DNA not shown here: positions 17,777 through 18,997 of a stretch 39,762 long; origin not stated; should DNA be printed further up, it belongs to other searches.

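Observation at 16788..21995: Five-gene operon: LeuCD/IDH-type isomerase and dehydrogenase set in which the LeuA-type synthase is replaced by an HMG-CoA-lyase-type enzyme plus a family III CoA-transferase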

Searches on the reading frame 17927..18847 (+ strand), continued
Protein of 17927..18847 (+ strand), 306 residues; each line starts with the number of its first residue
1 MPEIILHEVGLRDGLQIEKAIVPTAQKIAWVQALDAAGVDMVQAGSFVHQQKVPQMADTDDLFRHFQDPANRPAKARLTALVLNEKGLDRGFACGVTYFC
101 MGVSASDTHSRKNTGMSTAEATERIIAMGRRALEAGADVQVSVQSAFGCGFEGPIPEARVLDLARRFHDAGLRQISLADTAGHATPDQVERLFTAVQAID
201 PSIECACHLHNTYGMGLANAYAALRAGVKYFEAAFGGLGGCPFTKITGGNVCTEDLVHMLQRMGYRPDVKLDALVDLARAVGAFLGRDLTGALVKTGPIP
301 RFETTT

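Call 31: find_related_loci(query=L056:7001-7912:+, collection=genome_contigs, flank=6000)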
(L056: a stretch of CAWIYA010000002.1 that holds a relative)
Query L056:7001-7912:+ (304 aa) in genome_contigs; peptide patterns used: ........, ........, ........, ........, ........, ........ (x = any residue, [..] = any of these).
600 stretches matched a pattern (row limit reached: there are more); 301 encode a relative of the query (tblastn E <= 1e-3); the best 80 are kept; 80 distinct loci.
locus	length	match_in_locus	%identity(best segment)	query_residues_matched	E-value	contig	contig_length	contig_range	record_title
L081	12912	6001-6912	100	1-304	0e+0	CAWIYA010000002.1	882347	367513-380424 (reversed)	MAG: uncultured Chloroflexia bacterium isolate MFD05942.bin.1.108 genome assembly, contig: contig_27077, whole genome sh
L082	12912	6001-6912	88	1-304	0e+0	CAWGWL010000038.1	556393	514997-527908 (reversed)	MAG: uncultured Chloroflexia bacterium isolate MFD02809.bin.2.5 genome assembly, contig: contig_92286, whole genome shot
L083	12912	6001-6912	87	1-304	0e+0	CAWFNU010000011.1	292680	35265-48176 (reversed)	MAG: uncultured Chloroflexia bacterium isolate MFD05942.bin.2.91 genome assembly, contig: contig_40460, whole genome sho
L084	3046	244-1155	84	1-304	0e+0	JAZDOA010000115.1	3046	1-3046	MAG: Pseudomonadota bacterium isolate MEGAHIT-group-0.740 k141_11117994, whole genome shotgun sequence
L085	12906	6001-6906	84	1-302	4e-175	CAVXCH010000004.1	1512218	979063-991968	MAG: uncultured Chloroflexia bacterium isolate MFD01299.bin.1.127 genome assembly, contig: contig_13724, whole genome sh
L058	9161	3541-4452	83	1-304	8e-174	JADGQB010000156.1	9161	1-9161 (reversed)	MAG: Anaerolineales bacterium isolate Chersky.20_11 contig-100_1219, whole genome shotgun sequence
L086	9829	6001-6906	83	1-302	3e-173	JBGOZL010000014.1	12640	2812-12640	MAG: Anaerolineae bacterium isolate OBJ_0618_130150_18 k141_736977_length_12640_cov_8.3744, whole genome shotgun sequenc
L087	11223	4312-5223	83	1-304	4e-172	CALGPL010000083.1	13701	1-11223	MAG: uncultured Anaerolineales bacterium isolate N1_Bin_METABAT__170_1 genome assembly, contig: c_000000367389, whole ge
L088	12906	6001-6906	83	1-302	7e-172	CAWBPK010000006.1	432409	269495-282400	MAG: uncultured Chloroflexia bacterium isolate MFD01299.bin.1.98 genome assembly, contig: contig_9736, whole genome shot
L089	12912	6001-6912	84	1-304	1e-171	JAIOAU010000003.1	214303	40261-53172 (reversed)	MAG: Chloroflexota bacterium isolate S1bins104 c_000000000003, whole genome shotgun sequence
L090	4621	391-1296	82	1-302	6e-176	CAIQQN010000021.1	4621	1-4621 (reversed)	MAG: uncultured Anaerolineales bacterium isolate AlinenSedimentsD2_bin-0111 genome assembly, contig: bin-0111:021/330, w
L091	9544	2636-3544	83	1-303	3e-171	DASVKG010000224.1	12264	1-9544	MAG TPA_asm: Anaerolineales bacterium isolate SMAG_U3040 k141_1167540, whole genome shotgun sequence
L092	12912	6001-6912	83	1-304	9e-171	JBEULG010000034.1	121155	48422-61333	MAG: Anaerolineales bacterium isolate KC_009 contig34, whole genome shotgun sequence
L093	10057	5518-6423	82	1-302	6e-170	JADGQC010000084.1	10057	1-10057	MAG: Anaerolineales bacterium isolate Chersky.3_33 contig-100_3713, whole genome shotgun sequence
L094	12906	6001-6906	83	1-302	2e-169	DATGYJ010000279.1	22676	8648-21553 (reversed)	MAG TPA_asm: Anaerolineales bacterium isolate SMAG_U10632 k141_29517, whole genome shotgun sequence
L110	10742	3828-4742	78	1-303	8e-160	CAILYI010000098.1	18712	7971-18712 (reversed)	MAG: uncultured Anaerolineae bacterium isolate Day6-6_bin-243 genome assembly, contig: bin-243:098/311, whole genome sho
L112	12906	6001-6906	78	1-302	3e-159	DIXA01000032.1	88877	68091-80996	MAG TPA_asm: Anaerolineales bacterium UBA6092 UBA6092_contig_97, whole genome shotgun sequence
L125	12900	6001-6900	75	2-301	2e-154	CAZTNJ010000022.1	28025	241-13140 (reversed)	MAG TPA_asm: uncultured Ignavibacteria bacterium isolate binchicken_co44_148 genome assembly, contig: NODE_2641_length_2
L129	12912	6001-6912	75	1-302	1e-152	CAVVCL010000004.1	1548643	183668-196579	MAG: uncultured Chloroflexia bacterium isolate MFD02416.bin.1.75 genome assembly, contig: contig_3050, whole genome shot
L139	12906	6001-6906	74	1-300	2e-147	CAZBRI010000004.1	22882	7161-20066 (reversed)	MAG TPA_asm: uncultured Anaerolinea sp. isolate binchicken_co2_64 genome assembly, contig: NODE_1437_length_22882_cov_6.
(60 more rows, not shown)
